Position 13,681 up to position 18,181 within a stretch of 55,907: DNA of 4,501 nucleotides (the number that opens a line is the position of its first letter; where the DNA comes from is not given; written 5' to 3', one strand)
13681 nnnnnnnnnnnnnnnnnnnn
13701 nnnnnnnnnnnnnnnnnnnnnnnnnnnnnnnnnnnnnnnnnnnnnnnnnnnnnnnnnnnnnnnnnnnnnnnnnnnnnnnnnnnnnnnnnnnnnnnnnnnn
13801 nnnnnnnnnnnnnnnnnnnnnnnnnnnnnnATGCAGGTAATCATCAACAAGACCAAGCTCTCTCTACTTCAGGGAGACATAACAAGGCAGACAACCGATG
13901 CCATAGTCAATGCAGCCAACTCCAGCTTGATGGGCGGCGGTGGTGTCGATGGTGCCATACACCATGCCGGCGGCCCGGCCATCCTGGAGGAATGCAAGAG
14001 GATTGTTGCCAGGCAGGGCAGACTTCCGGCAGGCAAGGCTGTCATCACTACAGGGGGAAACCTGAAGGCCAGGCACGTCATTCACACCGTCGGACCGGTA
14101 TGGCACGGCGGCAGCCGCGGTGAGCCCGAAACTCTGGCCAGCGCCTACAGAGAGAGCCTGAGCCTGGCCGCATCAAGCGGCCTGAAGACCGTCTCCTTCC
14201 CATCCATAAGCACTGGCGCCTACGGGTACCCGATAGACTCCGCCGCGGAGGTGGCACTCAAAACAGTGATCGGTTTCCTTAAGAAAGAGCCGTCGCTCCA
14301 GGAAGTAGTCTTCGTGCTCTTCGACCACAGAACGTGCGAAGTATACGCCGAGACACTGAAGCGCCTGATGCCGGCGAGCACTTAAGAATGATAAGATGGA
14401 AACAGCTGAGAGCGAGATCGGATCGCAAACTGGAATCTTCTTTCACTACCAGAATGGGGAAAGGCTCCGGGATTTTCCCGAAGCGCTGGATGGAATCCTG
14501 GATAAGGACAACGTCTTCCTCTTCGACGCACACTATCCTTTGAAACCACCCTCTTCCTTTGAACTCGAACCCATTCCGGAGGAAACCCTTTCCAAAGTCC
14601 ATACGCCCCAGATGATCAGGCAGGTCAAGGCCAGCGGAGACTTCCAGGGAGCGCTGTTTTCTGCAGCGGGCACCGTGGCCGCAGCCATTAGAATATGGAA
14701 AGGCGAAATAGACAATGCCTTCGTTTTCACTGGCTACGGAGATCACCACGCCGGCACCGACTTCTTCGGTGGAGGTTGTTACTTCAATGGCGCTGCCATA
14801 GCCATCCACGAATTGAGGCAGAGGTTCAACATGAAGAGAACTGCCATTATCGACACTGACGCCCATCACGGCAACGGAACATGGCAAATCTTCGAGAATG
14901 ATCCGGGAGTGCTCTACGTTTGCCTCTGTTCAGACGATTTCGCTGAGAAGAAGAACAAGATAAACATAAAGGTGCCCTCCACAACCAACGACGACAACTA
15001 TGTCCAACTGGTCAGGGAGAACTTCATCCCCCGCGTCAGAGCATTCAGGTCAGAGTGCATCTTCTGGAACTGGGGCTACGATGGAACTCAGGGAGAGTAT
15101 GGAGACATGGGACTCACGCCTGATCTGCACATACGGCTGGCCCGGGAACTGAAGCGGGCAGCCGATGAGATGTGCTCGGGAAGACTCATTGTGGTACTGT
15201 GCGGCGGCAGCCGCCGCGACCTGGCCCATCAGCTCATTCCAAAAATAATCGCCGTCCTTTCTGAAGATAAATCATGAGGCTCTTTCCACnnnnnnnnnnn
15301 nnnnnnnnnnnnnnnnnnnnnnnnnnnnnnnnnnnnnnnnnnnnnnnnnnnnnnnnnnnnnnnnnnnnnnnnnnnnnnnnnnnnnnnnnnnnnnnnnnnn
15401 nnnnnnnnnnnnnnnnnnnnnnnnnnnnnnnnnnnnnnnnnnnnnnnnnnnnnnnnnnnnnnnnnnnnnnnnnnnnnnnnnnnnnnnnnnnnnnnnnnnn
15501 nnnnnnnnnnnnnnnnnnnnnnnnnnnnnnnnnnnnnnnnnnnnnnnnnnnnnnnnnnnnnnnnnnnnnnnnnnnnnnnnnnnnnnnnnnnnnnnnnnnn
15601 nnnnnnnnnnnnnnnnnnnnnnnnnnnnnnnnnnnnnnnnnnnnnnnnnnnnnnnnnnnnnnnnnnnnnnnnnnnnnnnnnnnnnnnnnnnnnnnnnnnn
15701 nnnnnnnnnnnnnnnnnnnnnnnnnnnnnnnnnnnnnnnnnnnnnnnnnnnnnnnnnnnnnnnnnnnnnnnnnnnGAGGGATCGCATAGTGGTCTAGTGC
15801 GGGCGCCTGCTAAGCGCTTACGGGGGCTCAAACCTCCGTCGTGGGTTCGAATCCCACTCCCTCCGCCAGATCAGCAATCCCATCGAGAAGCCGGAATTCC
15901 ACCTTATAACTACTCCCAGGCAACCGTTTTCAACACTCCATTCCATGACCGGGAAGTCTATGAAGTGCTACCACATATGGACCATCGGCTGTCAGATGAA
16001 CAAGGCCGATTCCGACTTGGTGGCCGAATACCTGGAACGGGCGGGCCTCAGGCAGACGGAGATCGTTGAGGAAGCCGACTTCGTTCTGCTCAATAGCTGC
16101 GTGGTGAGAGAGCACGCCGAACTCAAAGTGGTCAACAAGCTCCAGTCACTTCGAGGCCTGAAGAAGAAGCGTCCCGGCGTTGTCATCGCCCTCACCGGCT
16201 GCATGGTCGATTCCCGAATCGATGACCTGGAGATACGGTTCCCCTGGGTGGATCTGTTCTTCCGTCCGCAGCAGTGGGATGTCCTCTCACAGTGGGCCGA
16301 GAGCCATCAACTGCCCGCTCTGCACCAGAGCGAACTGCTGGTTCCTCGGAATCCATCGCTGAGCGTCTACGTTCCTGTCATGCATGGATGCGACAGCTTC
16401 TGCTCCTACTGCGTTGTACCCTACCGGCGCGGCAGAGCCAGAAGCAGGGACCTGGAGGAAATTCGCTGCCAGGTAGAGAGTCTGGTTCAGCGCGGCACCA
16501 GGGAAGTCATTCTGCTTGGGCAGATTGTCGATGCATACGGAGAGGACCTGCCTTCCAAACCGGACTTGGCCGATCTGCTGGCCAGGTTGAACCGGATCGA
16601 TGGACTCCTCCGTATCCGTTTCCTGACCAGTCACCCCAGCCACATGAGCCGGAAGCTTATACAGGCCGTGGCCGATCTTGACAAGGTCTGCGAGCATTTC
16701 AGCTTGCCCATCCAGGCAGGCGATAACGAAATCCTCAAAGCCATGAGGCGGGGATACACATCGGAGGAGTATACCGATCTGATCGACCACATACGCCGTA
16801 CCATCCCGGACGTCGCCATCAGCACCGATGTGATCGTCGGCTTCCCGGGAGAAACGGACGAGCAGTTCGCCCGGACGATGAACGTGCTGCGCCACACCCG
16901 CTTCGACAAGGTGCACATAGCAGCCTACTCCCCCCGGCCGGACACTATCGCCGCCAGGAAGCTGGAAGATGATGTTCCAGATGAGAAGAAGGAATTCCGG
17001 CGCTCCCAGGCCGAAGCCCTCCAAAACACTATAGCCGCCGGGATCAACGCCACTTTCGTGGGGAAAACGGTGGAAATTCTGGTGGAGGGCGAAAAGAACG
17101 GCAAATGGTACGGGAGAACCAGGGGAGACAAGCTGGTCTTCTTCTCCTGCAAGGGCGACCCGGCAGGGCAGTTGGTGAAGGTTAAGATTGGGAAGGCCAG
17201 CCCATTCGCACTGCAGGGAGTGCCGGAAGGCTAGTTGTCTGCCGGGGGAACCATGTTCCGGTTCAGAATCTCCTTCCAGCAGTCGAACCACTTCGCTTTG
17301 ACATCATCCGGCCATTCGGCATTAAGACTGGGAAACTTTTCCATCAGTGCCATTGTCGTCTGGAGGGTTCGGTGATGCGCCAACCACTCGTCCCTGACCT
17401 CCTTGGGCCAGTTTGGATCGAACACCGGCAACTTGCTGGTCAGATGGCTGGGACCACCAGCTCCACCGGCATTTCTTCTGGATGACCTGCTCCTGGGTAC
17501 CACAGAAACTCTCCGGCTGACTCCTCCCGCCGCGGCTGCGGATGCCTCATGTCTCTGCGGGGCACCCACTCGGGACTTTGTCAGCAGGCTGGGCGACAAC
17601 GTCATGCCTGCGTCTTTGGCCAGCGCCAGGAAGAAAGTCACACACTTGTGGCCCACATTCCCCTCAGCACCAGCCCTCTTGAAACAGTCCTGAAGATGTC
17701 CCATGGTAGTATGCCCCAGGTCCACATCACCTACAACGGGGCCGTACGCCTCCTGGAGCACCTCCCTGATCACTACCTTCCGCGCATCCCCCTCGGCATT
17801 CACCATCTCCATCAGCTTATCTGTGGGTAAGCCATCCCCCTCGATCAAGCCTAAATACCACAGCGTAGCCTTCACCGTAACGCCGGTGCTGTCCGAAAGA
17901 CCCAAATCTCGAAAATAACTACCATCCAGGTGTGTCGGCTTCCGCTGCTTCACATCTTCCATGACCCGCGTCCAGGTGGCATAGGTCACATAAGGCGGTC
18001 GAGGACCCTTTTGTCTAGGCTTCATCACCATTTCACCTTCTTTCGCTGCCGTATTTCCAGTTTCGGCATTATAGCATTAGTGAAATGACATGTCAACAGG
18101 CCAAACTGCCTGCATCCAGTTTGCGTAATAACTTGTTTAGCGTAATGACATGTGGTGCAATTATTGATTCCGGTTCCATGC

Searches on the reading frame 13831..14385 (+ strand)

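Call 20: search_protein_families(library=pfam, proteins=[window:13831-14385:+], max_evalue=0.001)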
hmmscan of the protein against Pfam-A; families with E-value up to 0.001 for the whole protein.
window:13831-14385:+ (184 aa): 1 family
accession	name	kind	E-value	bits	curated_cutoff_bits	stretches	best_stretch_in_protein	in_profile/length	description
PF01661.27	Macro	-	9.5e-46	155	22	1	26-142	1-118/118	Macro domain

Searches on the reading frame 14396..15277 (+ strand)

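Call 20: search_protein_families(library=pfam, proteins=[window:14396-15277:+], max_evalue=0.001)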
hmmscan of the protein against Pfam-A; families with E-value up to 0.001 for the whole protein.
window:14396-15277:+ (293 aa): 1 family
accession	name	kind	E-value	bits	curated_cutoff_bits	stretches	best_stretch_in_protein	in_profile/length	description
PF00850.24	Hist_deacetyl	-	3.2e-40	138.8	27.9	1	83-285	78-295/298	Histone deacetylase domain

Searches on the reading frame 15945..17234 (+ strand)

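Call 3: search_protein_families(library=pfam, proteins=[window:15945-17234:+], max_evalue=0.01)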
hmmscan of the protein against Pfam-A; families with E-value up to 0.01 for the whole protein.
window:15945-17234:+ (429 aa): 4 families
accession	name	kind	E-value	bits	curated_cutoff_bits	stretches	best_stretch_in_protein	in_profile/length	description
PF04055.27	Radical_SAM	-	2.1e-29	103.2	29.5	1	144-313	2-164/166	Radical SAM superfamily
PF00919.26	UPF0004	-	3.3e-24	85.2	27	1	9-106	2-97/98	Uncharacterized protein family UPF0004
PF01938.26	TRAM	-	1.3e-09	38.2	21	1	370-425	2-58/61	TRAM domain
PF18693.7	TRAM_2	-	8.7e-06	26.3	27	1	372-425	1-60/63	TRAM domain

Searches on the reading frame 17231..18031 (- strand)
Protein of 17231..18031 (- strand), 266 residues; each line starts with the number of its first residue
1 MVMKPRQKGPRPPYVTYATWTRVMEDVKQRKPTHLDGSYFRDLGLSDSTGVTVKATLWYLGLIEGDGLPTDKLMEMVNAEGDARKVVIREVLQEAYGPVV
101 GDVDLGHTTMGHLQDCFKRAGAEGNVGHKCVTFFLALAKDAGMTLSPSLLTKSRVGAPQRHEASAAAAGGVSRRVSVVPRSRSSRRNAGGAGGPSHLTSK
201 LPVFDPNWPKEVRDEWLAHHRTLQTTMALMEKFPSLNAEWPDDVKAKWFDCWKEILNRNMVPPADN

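Call 3: search_protein_families(library=pfam, proteins=[window:17231-18031:-], max_evalue=0.01)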
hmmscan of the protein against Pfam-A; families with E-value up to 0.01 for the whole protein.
window:17231-18031:- (266 aa): 1 family
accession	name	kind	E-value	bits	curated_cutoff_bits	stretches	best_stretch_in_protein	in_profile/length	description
PF17278.7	DUF5343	-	9.1e-06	26.4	27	1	20-144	9-136/140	Family of unknown function (DUF5343)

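Call 42: search_protein_families(library=ncbifam, proteins=[window:17231-18031:-], max_evalue=0.01)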
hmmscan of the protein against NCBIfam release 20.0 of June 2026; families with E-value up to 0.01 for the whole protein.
window:17231-18031:- (266 aa): 0 families

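Call 54: find_homologous_proteins(query=window:17231-18031:-, max_evalue=0.001)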
Query window:17231-18031:- (266 aa): 75 proteins with E <= 0.001 among 2007 candidates.
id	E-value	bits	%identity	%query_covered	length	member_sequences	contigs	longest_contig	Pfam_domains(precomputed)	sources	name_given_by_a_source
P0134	2.4e-170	583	96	99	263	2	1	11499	PF17278.8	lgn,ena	-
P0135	1.1e-136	473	77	100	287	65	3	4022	-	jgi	jgi:hypothetical protein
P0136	3.2e-135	468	76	100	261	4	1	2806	-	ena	-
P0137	8.5e-135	467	78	99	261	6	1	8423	PF17278.8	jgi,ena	-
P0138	4.0e-133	461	76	99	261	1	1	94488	-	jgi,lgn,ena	-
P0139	6.9e-132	457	76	99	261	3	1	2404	-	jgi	jgi:hypothetical protein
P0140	6.4e-131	454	75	99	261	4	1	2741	-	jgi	-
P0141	4.6e-130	451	73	99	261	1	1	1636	PF17278.8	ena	-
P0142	4.9e-130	451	74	99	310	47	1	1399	-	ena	-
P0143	7.1e-130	450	74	99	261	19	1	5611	-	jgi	-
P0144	9.7e-130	450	73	99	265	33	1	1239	PF17278.8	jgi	jgi:hypothetical protein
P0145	1.1e-128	447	73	100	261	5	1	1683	-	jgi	jgi:hypothetical protein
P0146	2.1e-128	446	73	99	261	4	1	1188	PF17278.8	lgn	-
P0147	4.8e-128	444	72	99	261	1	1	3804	PF17278.8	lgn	-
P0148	1.8e-127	443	72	99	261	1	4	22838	PF17278.8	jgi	jgi:hypothetical protein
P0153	9.7e-125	434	70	99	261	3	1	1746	PF17278.8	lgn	-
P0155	7.7e-124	431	71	99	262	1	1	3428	PF17278.8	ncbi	-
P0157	7.0e-117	408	68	98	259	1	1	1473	PF17278.8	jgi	jgi:Family of unknown function (DUF5343)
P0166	9.2e-92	326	56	98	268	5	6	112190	PF17278.8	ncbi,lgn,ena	-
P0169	6.6e-78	280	68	71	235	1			PF17278.8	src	-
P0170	9.1e-77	276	49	97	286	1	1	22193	PF17278.8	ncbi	-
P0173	1.7e-75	272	48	95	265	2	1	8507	PF17278.8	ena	-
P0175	3.5e-75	271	48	97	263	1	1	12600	PF17278.8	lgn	-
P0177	4.2e-74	268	47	100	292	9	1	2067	PF17278.8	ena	-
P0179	5.8e-74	267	49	97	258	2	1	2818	PF17278.8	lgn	-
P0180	8.1e-74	267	49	97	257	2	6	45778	PF17278.8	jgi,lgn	-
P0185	1.1e-71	260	47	97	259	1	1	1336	PF17278.8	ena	-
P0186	3.7e-71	258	71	54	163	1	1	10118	PF17278.8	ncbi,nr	ncbi:MAG: DUF5343 domain-containing protein, partial [Dehalococcoidia bacterium]|nr:DUF5343 domain-c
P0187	2.6e-69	252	47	95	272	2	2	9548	PF17278.8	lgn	-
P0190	1.5e-66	243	50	86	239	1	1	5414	PF17278.8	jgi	jgi:hypothetical protein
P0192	5.1e-65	238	47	87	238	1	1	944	PF17278.8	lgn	-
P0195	5.0e-52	195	45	79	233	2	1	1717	PF17278.8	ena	-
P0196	3.1e-51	193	40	94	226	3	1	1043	PF17278.8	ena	-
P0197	6.0e-51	192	39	94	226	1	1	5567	PF17278.8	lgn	-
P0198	6.0e-51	192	39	81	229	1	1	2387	PF17278.8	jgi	jgi:hypothetical protein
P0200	2.3e-50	190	43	81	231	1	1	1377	PF17278.8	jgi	jgi:hypothetical protein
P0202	1.1e-28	119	32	97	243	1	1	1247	PF17278.8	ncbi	-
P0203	3.2e-21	94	29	97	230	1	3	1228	PF17278.8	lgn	-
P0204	1.1e-17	83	30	94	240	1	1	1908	PF17278.8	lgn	-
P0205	2.0e-17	82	37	51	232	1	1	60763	PF17278.8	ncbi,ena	-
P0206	7.1e-16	77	29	94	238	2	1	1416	PF17278.8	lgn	-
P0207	4.5e-15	74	31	92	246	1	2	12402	PF17278.8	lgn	-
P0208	6.7e-14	70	29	93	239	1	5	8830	PF17278.8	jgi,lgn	-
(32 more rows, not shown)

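Call 62: predict_structure(alignment_id=A5)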
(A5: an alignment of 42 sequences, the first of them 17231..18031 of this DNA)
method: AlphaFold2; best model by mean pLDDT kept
length: 266 residues; sequences in the alignment: 42
mean_pLDDT: 83.6   pTM: 0.59
mean pLDDT of the five models: 83.6, 82.8, 82.3, 82.3, 81.7
residues with pLDDT >= 90: 172; 70-90: 36; 50-70: 20; < 50: 38
segments of 3 or more residues with pLDDT < 50: 1-4, 160-192
pLDDT, mean of each block of 10 residues (from residue 1): 57 95 98 97 97 97 97 98 97 97 96 96 95 96 95 60 41 39 39 63 92 91 86 89 96 86 58
secondary structure, 60 per line:
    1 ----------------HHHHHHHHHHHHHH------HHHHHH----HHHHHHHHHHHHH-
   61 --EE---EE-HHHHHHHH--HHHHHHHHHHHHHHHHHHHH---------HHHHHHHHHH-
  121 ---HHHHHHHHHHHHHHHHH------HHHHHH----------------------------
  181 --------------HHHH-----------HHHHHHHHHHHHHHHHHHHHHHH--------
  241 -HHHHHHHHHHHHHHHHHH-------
elements in order: H17-30 H37-42 H47-59 H71-78 H81-100 H110-119 H124-140 H147-152 H195-198 H210-232 H242-259

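Call 67: fold_search(model_id=the predicted structure, library=pdb)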
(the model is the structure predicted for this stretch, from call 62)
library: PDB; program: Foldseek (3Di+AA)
matches with E <= 10: 129; with E <= 0.001: 0
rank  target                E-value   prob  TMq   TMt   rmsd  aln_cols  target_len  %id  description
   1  6eud                  3.9e-01  0.25  0.18  0.08  10.8       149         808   15  Crystal structure of E. coli DExH-box NTPase HrpB (released 2018-09-12)
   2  2oi8                  4.8e-01  0.12  0.15  0.17  17.6       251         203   11  Crystal structure of putative regulatory protein SCO4313 (released 2007-02-13)
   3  9dtr_V                1.0e+00  0.23  0.21  0.08  13.4       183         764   12  Structure of the yeast post-catalytic P complex spliceosome at 2.3 Angstrom resolution (released 2024-12-25)
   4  7a5p_r                1.1e+00  0.21  0.19  0.10  11.3       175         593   11  Human C Complex Spliceosome - Medium-resolution PERIPHERY (released 2020-10-14)
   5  8i0r_S                1.3e+00  0.14  0.18  0.09  13.3       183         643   15  The cryo-EM structure of human Bact-I complex (released 2024-07-31)
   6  5d0u                  1.5e+00  0.16  0.19  0.09  11.9       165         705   14  Crystal structure of the RNA-helicase Prp43 from Chaetomium thermophilum bound to ADP (released 2016-02-10)
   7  8bic_A                1.6e+00  0.20  0.21  0.18  10.1       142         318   13  O-Methyltransferase Plu4891 in complex with SAH (released 2023-03-08)
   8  6qic_C                1.7e+00  0.20  0.21  0.10  11.2       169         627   11  Crystal structure of DEAH-box ATPase Prp22-S837A with bound ssRNA (released 2019-03-06)
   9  6qie                  1.7e+00  0.12  0.18  0.08  13.2       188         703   12  Crystal structure of DEAH-box ATPase Prp43-S387G (released 2019-03-06)
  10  5lj5_Q                1.7e+00  0.11  0.13  0.06  13.0       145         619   14  Overall structure of the yeast spliceosome immediately after branching. (released 2016-08-31)
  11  6i3o_A                1.8e+00  0.07  0.14  0.08  15.0       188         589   12  Crystal structure of DEAH-box ATPase Prp22 (released 2019-03-06)
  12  5z58_x                1.9e+00  0.10  0.16  0.08  12.5       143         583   15  Cryo-EM structure of a human activated spliceosome (early Bact) at 4.9 angstrom. (released 2018-09-19)
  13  5mqf_q                1.9e+00  0.10  0.15  0.08  13.6       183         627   14  Cryo-EM structure of a human spliceosome activated for step 2 of splicing (C* complex) (released 2017-03-22)
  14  5zz5_B                2.0e+00  0.12  0.19  0.24  14.3       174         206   15  Redox-sensing transcriptional repressor Rex (released 2018-11-07)
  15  5gm6_Y                2.0e+00  0.11  0.16  0.08  12.6       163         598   14  Cryo-EM structure of the activated spliceosome (Bact complex) at 3.5 angstrom resolution (released 2016-09-21)
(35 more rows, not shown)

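Call 76: find_encoding_contigs(protein=P0205, flank=5000, max_places=2)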
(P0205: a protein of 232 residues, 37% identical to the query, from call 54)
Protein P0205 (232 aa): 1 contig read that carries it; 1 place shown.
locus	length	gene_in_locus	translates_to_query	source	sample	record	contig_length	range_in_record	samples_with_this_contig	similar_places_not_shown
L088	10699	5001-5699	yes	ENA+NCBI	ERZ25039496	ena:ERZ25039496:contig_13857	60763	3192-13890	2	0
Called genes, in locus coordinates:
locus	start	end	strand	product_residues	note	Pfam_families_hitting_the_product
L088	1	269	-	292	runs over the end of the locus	PF09364:XFP_N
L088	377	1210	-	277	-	PF01145:Band_7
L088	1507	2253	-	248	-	-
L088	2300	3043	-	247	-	PF00702:Hydrolase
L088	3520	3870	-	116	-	PF00690:Cation_ATPase_N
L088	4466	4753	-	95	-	PF07750:GcrA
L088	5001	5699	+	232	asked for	PF17278:DUF5343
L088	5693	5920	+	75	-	-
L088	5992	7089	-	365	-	PF01565:FAD_binding_4, PF02913:FAD-oxidase_C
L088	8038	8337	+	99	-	PF00583:Acetyltransf_1, PF13302:Acetyltransf_3 (weak), PF13508:Acetyltransf_7 (weak)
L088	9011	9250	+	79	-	PF09557:DUF2382 (weak)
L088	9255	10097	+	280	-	PF09557:DUF2382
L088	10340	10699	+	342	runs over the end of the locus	PF20159:YidB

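Call 77: find_encoding_contigs(protein=P0207, flank=5000, max_places=2)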
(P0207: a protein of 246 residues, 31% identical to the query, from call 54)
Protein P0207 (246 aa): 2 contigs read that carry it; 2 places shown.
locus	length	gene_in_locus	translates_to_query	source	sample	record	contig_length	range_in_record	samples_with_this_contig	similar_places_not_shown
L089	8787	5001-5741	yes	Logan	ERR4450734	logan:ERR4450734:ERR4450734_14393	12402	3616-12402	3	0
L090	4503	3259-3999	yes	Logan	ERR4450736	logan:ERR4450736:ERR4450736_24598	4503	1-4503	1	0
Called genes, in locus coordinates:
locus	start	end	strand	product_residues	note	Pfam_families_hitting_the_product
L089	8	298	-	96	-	-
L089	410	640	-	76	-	-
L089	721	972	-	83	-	-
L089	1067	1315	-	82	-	-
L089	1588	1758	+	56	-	-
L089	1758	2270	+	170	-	-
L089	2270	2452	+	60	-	-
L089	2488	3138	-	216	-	PF12686:DUF3800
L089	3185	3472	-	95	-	PF20075:DUF6471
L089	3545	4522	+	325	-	PF12760:Zn_ribbon_IS1595, PF12762:DDE_Tnp_IS1595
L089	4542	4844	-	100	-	-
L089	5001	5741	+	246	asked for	PF17278:DUF5343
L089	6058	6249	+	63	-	-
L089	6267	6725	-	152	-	-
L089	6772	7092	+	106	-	-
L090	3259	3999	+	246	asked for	PF17278:DUF5343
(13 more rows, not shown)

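Call 79: search_protein_families(library=padloc, proteins=[window:17231-18031:-], max_evalue=0.01)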
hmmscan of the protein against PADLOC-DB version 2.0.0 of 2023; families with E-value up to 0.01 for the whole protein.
window:17231-18031:- (266 aa): 2 families
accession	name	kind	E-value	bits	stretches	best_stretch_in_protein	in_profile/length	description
PDLC04589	PDC-M34A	-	3.3e-05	22.3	1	24-160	18-155/208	-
PDLC04588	PDC-M34A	-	0.0024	15.3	1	31-100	80-147/260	-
